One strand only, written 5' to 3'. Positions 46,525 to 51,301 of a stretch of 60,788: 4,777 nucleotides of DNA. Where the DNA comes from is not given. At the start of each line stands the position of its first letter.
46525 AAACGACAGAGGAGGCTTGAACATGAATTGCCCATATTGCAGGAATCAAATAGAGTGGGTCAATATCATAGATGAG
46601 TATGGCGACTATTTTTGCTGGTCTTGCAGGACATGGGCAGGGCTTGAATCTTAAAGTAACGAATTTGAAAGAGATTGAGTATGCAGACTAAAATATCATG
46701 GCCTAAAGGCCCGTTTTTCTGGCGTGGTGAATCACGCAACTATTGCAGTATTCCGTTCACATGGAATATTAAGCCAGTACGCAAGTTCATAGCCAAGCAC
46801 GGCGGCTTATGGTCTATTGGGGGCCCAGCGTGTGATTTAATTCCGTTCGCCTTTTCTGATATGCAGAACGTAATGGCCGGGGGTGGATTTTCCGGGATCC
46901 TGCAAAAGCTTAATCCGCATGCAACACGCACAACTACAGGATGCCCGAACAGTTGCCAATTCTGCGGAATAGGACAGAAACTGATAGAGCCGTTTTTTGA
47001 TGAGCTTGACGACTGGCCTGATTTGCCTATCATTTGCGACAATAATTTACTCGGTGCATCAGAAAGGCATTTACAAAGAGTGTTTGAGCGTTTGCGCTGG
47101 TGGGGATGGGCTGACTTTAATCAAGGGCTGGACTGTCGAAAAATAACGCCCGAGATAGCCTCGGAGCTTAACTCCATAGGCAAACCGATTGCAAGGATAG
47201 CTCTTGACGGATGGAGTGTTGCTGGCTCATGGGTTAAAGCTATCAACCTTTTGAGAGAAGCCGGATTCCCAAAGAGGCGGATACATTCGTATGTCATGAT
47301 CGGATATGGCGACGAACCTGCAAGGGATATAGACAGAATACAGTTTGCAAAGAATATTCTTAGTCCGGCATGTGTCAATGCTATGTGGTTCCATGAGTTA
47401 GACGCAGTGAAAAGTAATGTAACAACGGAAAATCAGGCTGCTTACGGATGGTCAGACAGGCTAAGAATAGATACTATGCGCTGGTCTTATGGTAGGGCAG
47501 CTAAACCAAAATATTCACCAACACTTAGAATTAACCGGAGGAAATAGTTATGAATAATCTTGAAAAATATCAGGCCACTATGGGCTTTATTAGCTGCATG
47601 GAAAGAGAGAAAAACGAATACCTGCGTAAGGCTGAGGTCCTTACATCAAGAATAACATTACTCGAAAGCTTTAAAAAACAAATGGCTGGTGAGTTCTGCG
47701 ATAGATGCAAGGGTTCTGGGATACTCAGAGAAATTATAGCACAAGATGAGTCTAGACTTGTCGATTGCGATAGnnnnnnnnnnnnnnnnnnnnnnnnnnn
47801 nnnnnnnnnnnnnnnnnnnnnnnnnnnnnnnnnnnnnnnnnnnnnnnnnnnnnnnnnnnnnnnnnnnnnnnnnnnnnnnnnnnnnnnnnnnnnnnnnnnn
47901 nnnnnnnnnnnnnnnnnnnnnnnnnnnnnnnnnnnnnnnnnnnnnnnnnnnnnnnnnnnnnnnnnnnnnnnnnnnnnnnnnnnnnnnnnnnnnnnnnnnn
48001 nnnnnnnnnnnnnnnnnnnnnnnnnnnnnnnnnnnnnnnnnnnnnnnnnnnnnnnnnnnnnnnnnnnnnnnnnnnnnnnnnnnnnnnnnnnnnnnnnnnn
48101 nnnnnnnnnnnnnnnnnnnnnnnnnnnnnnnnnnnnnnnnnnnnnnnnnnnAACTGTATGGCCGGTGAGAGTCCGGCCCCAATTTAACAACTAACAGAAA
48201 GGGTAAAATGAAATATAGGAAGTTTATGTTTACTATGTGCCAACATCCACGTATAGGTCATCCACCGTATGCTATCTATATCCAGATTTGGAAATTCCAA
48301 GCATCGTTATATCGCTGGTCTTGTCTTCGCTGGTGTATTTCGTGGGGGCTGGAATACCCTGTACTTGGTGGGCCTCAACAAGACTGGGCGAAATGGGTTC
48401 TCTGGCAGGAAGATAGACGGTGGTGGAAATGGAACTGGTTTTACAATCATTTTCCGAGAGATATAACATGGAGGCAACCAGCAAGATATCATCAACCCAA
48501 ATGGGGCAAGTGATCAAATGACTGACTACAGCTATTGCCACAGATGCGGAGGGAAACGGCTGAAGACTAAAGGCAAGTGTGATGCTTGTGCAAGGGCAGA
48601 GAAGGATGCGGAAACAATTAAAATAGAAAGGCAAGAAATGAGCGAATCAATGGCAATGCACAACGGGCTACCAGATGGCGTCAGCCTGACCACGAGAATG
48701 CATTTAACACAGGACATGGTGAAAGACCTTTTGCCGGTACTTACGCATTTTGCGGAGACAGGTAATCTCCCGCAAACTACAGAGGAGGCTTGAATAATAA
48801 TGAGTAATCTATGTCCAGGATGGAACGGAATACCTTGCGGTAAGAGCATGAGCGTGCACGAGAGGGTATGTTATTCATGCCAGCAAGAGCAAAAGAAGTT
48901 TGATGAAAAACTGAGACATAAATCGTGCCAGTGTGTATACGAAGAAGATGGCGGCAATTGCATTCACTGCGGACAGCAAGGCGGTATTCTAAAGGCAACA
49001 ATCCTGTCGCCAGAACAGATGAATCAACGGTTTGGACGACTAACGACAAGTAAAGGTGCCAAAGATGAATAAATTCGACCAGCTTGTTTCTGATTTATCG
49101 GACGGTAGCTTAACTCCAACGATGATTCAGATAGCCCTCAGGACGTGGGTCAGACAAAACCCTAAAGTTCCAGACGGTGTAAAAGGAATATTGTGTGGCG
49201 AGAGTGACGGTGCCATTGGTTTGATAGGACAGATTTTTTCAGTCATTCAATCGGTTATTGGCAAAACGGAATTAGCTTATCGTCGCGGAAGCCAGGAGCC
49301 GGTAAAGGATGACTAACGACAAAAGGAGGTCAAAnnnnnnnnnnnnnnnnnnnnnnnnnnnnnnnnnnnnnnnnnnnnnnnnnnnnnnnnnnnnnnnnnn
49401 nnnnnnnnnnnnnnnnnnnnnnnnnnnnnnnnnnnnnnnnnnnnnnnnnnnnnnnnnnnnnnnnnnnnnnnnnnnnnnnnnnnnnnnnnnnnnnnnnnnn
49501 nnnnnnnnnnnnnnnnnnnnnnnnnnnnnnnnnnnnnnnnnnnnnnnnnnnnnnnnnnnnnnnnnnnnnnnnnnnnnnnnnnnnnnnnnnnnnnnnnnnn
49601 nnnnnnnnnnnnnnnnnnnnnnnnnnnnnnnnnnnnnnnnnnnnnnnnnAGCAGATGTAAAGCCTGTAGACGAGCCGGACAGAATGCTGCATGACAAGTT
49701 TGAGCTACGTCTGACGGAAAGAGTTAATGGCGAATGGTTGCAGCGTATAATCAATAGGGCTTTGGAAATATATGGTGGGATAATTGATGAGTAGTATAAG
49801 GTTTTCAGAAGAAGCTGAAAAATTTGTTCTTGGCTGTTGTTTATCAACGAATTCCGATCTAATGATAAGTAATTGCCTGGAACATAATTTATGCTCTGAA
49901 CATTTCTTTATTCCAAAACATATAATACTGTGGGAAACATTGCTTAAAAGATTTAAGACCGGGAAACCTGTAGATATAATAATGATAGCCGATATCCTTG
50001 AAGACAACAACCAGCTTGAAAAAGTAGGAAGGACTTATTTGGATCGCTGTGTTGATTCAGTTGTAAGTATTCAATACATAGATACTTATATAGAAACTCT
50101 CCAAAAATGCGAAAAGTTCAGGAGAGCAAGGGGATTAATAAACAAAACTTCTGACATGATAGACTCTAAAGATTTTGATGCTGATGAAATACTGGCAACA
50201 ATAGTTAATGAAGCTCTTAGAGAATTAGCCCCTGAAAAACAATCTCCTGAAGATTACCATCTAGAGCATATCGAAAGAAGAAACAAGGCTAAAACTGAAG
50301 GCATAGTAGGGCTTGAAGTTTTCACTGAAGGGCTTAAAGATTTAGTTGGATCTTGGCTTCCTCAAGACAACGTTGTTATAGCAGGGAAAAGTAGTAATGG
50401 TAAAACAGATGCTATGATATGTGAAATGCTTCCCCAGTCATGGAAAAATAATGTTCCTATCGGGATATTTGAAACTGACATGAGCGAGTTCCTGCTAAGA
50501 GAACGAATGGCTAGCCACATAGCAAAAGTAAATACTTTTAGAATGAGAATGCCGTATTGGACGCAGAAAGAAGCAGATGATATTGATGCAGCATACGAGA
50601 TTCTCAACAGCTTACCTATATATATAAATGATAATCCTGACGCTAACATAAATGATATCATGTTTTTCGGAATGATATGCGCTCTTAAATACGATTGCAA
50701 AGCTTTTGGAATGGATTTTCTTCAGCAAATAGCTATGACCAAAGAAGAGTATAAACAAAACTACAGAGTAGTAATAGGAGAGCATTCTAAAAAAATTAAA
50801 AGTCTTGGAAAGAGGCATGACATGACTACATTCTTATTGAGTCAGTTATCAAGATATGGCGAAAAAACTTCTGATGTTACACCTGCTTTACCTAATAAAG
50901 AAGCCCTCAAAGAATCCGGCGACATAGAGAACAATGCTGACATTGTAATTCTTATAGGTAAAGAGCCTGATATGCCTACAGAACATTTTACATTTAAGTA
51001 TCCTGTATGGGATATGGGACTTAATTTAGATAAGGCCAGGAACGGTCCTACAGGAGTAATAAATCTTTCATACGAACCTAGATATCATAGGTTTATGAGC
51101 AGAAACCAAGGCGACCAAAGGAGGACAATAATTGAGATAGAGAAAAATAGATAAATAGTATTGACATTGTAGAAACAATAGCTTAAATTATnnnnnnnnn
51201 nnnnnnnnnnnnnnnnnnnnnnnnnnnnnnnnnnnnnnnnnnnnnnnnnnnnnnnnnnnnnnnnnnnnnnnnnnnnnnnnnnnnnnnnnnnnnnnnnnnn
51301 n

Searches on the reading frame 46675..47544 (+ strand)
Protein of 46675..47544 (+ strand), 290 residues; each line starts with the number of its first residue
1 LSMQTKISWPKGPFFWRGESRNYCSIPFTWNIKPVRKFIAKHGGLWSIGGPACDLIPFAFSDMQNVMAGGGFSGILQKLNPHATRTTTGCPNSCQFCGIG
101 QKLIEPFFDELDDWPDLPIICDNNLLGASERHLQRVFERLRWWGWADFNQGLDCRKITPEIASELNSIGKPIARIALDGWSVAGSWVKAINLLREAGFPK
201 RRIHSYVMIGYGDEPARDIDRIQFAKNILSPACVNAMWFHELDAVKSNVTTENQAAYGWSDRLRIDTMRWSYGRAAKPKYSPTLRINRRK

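Call 35: search_protein_families(library=pfam, proteins=[window:46675-47544:+], max_evalue=0.01)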
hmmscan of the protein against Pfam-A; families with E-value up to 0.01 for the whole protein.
window:46675-47544:+ (290 aa): 1 family
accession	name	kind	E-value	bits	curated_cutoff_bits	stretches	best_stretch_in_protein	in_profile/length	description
PF04055.27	Radical_SAM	-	8.5e-05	23.2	29.5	0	86-108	3-27/166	Radical SAM superfamily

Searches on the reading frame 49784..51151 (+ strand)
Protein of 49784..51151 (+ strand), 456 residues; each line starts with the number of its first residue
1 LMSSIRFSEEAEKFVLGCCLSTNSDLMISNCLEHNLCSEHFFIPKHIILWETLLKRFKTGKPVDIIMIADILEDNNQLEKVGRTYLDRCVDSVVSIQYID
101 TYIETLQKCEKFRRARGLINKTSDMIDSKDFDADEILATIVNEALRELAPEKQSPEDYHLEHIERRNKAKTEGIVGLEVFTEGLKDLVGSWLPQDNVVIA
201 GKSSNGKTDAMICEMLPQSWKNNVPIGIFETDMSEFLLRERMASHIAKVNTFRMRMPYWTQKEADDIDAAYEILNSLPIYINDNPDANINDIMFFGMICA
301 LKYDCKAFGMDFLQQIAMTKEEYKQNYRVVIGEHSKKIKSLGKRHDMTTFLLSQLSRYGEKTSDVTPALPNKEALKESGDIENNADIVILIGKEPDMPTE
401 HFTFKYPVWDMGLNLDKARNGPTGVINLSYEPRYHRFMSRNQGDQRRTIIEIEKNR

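Call 35: search_protein_families(library=pfam, proteins=[window:49784-51151:+], max_evalue=0.01)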
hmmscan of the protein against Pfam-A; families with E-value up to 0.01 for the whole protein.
window:49784-51151:+ (456 aa): 2 families
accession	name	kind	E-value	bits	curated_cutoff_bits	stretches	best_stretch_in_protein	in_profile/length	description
PF03796.21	DnaB_C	-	2.5e-37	129.1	27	1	180-438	5-254/255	DnaB-like helicase C terminal domain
PF00772.26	DnaB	-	1.9e-16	60.4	23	1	8-107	5-102/103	DnaB-like helicase N terminal domain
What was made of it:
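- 49784..51154 (+): DnaB-type replicative helicase gene. Pfam DnaB_C 2.5e-37 and DnaB 1.9e-16 (call 35).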
